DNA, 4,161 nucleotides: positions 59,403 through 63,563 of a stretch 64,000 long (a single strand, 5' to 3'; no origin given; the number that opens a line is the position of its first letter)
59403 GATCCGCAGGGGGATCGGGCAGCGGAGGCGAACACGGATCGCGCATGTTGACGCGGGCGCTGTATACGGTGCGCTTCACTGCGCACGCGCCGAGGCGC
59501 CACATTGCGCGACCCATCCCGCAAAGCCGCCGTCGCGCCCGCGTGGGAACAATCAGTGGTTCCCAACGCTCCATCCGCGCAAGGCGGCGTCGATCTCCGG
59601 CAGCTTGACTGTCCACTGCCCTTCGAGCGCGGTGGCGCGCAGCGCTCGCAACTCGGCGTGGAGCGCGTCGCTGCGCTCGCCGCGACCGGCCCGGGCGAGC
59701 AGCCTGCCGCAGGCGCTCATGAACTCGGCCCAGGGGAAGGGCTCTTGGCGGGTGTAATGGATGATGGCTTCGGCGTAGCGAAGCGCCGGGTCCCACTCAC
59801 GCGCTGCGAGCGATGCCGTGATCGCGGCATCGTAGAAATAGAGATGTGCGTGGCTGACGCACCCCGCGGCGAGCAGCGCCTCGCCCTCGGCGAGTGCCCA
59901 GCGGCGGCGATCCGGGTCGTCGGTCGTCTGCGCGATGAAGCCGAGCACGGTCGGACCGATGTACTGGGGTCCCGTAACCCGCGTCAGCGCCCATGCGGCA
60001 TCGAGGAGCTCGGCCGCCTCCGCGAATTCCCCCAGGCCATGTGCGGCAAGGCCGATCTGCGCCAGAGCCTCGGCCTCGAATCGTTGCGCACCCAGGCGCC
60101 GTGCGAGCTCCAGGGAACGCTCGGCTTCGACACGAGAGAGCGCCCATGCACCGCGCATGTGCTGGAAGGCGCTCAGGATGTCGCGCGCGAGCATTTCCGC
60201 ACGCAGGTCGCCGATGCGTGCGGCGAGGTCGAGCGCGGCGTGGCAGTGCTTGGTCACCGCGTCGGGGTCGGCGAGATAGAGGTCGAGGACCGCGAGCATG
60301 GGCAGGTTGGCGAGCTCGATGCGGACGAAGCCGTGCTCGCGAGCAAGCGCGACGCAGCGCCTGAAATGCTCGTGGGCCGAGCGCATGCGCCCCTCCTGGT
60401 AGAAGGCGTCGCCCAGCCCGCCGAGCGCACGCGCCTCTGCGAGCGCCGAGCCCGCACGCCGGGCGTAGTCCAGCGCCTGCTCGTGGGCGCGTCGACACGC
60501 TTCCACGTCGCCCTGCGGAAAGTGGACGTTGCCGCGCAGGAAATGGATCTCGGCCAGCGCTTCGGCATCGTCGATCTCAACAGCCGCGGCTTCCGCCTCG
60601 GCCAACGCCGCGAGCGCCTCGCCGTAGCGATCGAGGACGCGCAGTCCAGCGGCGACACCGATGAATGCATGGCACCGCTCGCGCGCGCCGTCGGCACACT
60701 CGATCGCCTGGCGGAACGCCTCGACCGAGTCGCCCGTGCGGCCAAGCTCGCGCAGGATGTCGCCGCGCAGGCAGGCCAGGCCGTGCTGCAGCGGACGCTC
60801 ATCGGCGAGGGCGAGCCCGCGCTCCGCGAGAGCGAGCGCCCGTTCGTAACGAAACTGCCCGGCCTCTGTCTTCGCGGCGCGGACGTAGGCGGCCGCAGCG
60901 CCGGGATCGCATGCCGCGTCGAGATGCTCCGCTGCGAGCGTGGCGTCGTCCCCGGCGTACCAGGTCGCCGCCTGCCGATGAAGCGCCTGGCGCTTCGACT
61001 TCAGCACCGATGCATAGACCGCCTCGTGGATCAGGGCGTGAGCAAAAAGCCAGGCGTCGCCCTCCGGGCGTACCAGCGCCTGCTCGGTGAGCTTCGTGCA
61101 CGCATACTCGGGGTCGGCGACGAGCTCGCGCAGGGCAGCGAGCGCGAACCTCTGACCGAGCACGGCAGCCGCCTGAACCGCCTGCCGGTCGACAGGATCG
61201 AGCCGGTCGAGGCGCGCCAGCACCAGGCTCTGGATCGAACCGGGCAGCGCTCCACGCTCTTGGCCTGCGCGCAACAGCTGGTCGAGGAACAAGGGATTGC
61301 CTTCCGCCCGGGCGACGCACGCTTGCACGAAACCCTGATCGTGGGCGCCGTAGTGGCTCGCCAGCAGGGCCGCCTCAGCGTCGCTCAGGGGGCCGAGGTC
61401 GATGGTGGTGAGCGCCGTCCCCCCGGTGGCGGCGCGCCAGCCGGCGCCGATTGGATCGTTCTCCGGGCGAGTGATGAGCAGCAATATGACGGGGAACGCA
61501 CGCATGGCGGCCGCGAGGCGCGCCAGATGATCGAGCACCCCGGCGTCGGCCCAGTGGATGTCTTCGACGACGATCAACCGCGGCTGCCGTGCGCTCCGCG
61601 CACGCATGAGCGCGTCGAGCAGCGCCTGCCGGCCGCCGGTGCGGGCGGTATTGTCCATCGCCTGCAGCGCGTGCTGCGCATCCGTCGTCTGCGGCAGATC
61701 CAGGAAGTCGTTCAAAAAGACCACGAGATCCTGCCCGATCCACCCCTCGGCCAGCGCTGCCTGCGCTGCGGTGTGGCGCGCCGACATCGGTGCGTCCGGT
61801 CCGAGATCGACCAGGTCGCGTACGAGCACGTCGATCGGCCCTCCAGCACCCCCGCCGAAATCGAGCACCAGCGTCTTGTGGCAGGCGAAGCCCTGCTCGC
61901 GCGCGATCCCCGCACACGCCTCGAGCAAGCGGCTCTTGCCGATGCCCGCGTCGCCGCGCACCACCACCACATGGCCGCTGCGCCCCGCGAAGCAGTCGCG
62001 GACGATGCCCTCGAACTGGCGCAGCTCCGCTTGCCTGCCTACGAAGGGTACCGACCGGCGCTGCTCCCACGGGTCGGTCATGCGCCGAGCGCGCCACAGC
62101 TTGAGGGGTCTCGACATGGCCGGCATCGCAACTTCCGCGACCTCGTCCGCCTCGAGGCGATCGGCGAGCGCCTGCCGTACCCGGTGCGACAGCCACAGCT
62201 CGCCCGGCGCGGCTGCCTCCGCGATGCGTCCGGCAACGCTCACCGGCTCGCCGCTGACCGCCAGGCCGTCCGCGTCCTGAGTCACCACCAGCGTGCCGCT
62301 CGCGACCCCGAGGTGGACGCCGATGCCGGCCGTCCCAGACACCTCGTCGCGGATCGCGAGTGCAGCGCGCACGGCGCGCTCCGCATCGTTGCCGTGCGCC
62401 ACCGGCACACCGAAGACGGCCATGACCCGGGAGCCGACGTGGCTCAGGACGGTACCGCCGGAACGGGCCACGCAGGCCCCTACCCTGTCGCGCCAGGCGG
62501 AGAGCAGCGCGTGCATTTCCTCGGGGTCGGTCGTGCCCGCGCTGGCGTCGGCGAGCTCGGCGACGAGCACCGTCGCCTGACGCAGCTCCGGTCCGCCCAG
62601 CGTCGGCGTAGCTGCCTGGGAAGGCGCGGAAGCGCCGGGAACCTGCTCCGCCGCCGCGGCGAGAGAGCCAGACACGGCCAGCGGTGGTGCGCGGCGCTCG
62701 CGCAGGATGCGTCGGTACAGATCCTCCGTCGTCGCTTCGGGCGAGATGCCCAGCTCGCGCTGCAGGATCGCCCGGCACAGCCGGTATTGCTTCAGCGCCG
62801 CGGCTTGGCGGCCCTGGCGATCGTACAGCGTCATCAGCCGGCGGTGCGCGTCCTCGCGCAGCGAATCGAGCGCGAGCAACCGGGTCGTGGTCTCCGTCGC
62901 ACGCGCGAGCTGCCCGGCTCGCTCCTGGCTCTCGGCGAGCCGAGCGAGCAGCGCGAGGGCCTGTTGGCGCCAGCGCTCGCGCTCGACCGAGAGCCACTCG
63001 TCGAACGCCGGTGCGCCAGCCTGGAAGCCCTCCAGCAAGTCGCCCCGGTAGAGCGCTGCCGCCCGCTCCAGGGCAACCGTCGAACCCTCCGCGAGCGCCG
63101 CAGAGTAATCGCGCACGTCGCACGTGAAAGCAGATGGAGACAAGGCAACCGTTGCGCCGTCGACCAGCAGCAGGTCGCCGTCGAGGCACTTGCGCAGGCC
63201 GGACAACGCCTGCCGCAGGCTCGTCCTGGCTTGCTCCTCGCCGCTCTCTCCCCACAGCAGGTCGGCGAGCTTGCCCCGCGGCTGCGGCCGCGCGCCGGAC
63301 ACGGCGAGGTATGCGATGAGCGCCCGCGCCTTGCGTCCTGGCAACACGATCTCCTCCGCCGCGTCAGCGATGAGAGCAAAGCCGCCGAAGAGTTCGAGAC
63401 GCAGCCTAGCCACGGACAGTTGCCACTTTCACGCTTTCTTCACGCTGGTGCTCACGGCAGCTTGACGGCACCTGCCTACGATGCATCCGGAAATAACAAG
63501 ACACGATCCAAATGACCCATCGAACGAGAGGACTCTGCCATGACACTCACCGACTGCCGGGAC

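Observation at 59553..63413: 1286-aa SARP-BTAD / degenerate cyclase / STAND ATPase / TPR fusion protein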

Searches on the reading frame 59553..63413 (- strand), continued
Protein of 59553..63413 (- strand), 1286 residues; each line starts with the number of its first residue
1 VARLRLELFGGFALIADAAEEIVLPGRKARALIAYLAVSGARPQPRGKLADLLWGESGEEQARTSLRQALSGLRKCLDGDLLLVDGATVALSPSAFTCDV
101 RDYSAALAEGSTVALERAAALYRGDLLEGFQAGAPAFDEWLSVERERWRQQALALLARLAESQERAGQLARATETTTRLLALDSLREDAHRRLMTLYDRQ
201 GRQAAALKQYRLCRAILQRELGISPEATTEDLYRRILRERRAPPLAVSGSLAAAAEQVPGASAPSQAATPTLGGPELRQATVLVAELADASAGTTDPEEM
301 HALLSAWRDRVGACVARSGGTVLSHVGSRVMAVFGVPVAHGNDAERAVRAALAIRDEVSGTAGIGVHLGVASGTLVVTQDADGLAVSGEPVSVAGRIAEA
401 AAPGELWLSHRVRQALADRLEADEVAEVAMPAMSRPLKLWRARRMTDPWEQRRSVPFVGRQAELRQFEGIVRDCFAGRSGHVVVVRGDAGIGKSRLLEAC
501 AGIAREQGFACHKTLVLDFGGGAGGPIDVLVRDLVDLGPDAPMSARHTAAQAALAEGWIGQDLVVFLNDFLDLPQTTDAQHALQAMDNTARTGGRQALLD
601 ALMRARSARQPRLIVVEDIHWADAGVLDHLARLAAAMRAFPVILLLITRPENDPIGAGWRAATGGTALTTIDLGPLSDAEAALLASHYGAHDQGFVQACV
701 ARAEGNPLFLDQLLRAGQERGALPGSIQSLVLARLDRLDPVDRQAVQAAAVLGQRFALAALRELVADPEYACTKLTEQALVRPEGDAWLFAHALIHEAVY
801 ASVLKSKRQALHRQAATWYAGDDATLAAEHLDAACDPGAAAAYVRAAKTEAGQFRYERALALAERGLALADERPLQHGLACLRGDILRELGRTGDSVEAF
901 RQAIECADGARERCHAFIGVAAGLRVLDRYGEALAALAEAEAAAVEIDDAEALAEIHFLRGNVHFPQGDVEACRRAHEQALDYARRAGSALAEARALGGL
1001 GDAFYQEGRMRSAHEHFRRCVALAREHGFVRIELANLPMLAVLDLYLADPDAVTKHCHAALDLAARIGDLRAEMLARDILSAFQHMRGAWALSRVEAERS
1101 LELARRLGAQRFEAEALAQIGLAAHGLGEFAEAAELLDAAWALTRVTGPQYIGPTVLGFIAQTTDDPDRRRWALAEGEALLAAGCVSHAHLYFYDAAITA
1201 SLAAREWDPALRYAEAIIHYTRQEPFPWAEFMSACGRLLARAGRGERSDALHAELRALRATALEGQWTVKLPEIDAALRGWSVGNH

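Call 66: fold_search(model_id=the predicted structure, library=pdb)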
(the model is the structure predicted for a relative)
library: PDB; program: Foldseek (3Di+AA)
matches with E <= 10: 1360; with E <= 0.001: 34
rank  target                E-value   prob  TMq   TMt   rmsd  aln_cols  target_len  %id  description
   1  9hvq_Q                5.1e-05  1.00  0.29  0.19  19.1       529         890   14  Structure of the transcribing Pol II-DSIF-PAF-SPT6-RECQL5 complex (released 2025-07-16)
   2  5dse_C                6.0e-05  1.00  0.49  0.34   8.1       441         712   12  Crystal Structure of the TTC7B/Hyccin Complex (released 2015-12-02)
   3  9rtt_Q                9.8e-05  1.00  0.29  0.19  19.3       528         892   13  Activated Elongation Complex with IWS1 and ELOF1 (released 2025-09-03)
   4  9hmf_L                1.4e-04  1.00  0.20  0.15  30.0       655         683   10  Periplasmic scaffold of the Campylobacter jejuni flagellar motor (alpha carbon trace) (released 2024-12-25)
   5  1w3b_A                1.4e-04  1.00  0.39  0.43  12.2       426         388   14  The superhelical TPR domain of O-linked GlcNAc transferase reveals structural similarities to importin alpha. (released 2004-09-09)
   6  8a3t_J                1.6e-04  1.00  0.45  0.41   8.0       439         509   13  S. cerevisiae APC/C-Cdh1 complex (released 2022-08-31)
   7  5dse_A                1.6e-04  1.00  0.42  0.37  12.5       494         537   12  Crystal Structure of the TTC7B/Hyccin Complex (released 2015-12-02)
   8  3lca_A                1.7e-04  1.00  0.36  0.34  28.8       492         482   12  Structure of Tom71 complexed with Hsp70 Ssa1 C terminal tail indicating conformational plasticity (released 2010-12-22)
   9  8dtf_A                2.4e-04  1.00  0.26  0.16  22.4       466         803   13  Cryo-EM structure of the full length Arabidopsis SPY with complete TPRs (released 2023-03-08)
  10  8fy3_B                2.7e-04  1.00  0.43  0.38  14.1       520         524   10  Structure of NOT1:NOT10:NOT11 module of the human CCR4-NOT complex (released 2023-07-26)
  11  7ntf_B                2.9e-04  1.00  0.36  0.22  11.9       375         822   13  Cryo-EM structure of unliganded O-GlcNAc transferase (released 2021-11-17)
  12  8chy                  3.7e-04  1.00  0.29  0.45  12.2       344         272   13  Crystal structure of an 8-repeat consensus TPR superhelix with Zinc. (released 2024-02-21)
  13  6gmh_Q                3.7e-04  1.00  0.45  0.27  14.0       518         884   12  Structure of activated transcription complex Pol II-DSIF-PAF-SPT6 (released 2018-08-22)
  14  7y4i_A                3.7e-04  1.00  0.23  0.15  21.1       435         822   12  Crystal structure of SPINDLY in complex with GDP (released 2022-12-07)
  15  8hmd_C                3.9e-04  1.00  0.48  0.21   9.1       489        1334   13  base module state 2 of Tetrahymena IFT-A (released 2023-06-14)
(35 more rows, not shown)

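Call 72: search_solved_structures(query=A1, max_evalue=0.01)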
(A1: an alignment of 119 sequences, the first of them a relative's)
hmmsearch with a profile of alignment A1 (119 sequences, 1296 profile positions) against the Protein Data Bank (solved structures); distinct sequences matched with E-value up to 0.01: 159 (the best 60 are shown).
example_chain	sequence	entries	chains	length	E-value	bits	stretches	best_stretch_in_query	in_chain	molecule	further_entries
2w01_A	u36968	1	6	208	1.5e-26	95.7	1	283-461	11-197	ADENYLATE CYCLASE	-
3r5g_A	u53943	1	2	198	6.6e-26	93.6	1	282-460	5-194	CyaB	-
6fht_A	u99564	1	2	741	1.8e-25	92.1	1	282-461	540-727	Bacteriophytochrome,Adenylate cyclase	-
5a7d_B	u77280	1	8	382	1.1e-23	86.2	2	942-1122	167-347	PINS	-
5a6c_A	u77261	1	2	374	1.4e-23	85.9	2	941-1127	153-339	G-PROTEIN-SIGNALING MODULATOR 2, AFADIN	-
4wng_A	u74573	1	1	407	1.8e-23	85.5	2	941-1128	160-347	G-protein-signaling modulator 2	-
3sf4_A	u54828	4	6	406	1.9e-23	85.4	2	941-1128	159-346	G-protein-signaling modulator 2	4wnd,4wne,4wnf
6hc2_A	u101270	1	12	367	3.5e-23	84.6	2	941-1125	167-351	G-protein-signaling modulator 2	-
4a1s_A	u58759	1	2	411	5.4e-22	80.6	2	942-1119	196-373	PARTNER OF INSCUTEABLE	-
9qhb_A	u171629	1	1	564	6e-22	80.5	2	850-1038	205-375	Engineered tetratricopeptide repeat protein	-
4g2v_A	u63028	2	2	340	6.1e-22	80.5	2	945-1123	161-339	G-protein-signaling modulator 2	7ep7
3ro2_A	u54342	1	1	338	6.2e-22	80.4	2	945-1123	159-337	G-protein-signaling modulator 2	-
8k60_I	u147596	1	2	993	6.8e-21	77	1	4-256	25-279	Regulatory protein AfsR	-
8jke_I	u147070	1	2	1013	3.6e-20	74.6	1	4-256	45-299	Regulatory protein AfsR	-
5oyh_A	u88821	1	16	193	1.4e-19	72.6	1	281-461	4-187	Nucleotide cyclase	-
8hvr_I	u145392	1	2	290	7.1e-18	67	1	4-242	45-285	Regulatory protein AfsR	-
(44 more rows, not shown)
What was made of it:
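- On Class III nucleotidyl cyclases: The family profile gives E 1.5e-26 (call 72).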

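Call 79: list_cluster_members(proteins=[P0001, P0002, P0044, P0075])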
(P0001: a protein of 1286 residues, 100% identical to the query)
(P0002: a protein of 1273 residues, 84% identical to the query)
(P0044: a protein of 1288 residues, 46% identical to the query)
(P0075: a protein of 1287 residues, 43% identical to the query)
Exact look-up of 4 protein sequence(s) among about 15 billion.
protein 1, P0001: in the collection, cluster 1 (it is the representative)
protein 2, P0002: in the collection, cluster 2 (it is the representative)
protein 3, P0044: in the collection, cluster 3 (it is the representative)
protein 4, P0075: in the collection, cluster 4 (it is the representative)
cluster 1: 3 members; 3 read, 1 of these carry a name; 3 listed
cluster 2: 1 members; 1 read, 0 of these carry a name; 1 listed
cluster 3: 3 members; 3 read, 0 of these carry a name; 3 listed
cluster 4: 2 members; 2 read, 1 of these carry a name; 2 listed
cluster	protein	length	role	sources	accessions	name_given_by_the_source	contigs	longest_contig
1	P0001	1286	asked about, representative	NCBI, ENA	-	-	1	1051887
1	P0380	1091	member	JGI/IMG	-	class 3 adenylate cyclase/tetratricopeptide (TPR) repeat protein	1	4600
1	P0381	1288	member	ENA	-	-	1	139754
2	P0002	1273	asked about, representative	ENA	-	-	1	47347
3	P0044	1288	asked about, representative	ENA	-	-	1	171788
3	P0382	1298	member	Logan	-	-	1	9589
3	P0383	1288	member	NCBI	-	-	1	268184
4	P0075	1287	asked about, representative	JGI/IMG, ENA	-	-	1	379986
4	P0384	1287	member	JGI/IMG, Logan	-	class 3 adenylate cyclase/tetratricopeptide (TPR) repeat protein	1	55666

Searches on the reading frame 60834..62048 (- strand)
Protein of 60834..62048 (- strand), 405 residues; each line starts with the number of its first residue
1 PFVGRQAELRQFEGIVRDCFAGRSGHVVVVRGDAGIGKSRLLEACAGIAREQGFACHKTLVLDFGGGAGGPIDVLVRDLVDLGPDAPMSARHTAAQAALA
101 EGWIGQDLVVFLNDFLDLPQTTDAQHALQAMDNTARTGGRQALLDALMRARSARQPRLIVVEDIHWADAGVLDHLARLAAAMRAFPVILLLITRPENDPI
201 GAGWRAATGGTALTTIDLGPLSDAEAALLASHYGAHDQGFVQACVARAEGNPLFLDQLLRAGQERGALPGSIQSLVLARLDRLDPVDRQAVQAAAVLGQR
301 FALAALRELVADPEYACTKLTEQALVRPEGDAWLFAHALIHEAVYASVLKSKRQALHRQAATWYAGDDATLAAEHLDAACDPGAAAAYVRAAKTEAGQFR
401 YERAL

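Call 71: search_solved_structures(query=window:60834-62048:-, max_evalue=10, show_alignments=1)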
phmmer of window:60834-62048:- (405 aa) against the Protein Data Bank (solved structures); distinct sequences matched with E-value up to 10: 6.
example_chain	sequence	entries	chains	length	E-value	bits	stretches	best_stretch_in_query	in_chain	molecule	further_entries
3p6a_A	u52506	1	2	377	0.22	13.8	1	249-318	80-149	Rho guanine nucleotide exchange factor 1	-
3odo_A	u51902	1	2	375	0.22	13.8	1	249-318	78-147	Rho guanine nucleotide exchange factor 1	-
5bp7_A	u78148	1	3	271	0.25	13.6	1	59-181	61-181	SAM-dependent methyltransferase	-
3odx_A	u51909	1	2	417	0.26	13.5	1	249-318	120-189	Rho guanine nucleotide exchange factor 1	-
3odw_A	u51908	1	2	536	0.35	13.1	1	249-318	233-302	Rho guanine nucleotide exchange factor 1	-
9jix_A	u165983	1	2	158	0.88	11.8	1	25-59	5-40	De Novo Designed ATPase, PL2x4_2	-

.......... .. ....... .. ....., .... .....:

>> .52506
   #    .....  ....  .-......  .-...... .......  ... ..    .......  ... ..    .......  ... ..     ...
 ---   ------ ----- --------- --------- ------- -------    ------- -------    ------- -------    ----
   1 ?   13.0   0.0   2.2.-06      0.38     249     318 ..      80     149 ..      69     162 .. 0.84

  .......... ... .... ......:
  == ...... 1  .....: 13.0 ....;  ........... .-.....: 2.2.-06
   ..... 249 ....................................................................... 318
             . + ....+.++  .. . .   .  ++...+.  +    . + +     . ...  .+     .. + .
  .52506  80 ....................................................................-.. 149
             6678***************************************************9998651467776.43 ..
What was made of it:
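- On STAND NTPases: However, no solved NOD aligned (call 71) and this region was not modelled.
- Tried and rejected: I tried to find a solved relative of the NTPase/NOD region (aa 456-860), and nothing significant came up (call 71).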
